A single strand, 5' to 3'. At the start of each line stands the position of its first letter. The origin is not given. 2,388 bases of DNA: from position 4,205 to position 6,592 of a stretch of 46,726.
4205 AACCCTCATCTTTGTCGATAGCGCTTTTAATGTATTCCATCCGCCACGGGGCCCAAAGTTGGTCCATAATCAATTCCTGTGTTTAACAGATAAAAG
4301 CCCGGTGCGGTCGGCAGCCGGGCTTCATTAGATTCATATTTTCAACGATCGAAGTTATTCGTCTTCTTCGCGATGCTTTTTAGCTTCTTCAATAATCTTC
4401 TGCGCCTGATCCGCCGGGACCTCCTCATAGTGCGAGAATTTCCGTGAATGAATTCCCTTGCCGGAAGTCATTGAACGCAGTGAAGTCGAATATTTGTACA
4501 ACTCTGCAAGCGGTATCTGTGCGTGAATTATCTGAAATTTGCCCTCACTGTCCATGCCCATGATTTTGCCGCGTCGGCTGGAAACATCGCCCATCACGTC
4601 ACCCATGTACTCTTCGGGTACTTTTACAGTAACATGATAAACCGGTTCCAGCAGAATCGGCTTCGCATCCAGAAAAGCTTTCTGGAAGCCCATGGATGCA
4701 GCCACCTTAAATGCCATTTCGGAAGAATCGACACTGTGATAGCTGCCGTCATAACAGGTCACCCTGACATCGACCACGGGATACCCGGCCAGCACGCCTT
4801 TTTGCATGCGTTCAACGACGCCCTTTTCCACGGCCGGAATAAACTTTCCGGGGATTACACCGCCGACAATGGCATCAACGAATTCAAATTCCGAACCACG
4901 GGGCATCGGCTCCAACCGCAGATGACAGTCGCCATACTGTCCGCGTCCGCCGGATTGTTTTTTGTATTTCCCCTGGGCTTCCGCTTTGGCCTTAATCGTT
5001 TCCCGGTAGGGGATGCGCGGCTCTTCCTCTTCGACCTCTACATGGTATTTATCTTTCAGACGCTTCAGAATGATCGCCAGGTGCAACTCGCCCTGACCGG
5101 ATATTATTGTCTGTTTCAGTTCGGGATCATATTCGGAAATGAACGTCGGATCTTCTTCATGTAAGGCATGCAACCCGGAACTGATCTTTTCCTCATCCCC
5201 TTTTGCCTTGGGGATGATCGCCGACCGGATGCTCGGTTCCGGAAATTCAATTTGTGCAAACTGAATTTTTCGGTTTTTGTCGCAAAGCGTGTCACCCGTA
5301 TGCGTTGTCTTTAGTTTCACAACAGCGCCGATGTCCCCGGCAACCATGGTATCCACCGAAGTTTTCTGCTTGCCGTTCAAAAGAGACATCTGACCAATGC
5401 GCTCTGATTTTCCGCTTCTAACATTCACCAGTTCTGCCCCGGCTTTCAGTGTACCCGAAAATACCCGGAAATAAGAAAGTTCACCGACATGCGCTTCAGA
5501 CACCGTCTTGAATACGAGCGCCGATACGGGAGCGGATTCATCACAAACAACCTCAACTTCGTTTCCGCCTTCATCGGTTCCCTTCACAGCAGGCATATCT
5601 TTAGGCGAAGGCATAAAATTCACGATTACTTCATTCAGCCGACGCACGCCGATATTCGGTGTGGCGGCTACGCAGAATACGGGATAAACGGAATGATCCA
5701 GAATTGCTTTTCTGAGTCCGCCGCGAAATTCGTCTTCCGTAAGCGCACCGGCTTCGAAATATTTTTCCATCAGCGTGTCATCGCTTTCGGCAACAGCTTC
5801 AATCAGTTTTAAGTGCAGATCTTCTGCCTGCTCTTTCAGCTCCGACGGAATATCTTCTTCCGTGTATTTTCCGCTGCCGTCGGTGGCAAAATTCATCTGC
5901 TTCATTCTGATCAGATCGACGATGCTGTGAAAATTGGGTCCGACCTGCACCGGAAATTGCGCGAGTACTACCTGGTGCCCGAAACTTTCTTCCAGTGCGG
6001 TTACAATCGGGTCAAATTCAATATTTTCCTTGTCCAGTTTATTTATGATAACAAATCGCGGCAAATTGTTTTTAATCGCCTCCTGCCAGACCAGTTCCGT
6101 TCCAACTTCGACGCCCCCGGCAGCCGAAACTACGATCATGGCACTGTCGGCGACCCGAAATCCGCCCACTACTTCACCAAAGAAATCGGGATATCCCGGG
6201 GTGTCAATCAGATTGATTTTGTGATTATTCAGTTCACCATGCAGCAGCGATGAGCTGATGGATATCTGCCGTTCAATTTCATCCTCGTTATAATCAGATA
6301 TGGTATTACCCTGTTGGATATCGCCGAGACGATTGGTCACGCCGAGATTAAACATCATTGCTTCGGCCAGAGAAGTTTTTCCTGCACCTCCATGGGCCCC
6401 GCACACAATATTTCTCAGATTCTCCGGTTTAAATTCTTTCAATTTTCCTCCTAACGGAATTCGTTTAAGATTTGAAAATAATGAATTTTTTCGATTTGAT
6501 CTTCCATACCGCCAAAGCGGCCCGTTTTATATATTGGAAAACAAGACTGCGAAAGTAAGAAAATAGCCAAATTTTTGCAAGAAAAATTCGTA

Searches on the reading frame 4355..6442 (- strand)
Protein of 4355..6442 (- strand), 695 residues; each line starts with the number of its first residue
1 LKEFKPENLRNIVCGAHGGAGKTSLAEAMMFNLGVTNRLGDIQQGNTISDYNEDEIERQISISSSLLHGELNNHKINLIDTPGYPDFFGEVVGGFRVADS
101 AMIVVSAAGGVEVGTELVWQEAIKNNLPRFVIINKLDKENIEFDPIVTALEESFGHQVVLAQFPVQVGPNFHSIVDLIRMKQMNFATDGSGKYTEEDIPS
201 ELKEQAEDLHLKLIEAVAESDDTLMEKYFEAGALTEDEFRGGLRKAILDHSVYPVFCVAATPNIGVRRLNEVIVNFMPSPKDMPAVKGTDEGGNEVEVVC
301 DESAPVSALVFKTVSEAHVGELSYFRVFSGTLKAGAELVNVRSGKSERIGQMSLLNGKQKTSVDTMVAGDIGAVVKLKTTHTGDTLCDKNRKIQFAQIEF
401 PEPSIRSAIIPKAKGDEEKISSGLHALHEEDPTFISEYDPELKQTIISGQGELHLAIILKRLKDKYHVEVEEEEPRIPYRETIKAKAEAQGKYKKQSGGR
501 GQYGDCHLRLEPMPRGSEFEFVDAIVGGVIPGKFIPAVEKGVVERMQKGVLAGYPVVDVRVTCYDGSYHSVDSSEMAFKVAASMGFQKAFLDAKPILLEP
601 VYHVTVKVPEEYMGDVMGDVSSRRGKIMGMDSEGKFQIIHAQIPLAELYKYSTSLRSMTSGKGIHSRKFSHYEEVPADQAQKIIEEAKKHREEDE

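Call 37: search_protein_families(library=pfam, proteins=[window:4355-6442:-], max_evalue=0.00001)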
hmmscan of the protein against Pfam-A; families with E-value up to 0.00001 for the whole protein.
window:4355-6442:- (695 aa): 6 families
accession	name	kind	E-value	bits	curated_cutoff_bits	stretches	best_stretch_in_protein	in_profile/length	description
PF03764.24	EFG_IV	-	1.4e-45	154.4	24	1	475-594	1-121/121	Elongation factor G, domain IV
PF00009.33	GTP_EFTU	-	3.7e-37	128.2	26.5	1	8-279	2-188/188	Elongation factor Tu GTP binding domain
PF00679.30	EFG_C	-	5.3e-31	106.9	27.9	1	597-682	2-88/89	Elongation factor G C-terminus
PF14492.12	EFG_III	-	3.6e-25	88.3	27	1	400-471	1-72/75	Elongation Factor G, domain III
PF22042.2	EF-G_D2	-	4.8e-19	68.7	27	1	305-388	1-83/84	Elongation factor G domain 2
PF03144.31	GTP_EFTU_D2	-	1.7e-14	54.5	30.3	1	320-387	1-73/73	Elongation factor Tu domain 2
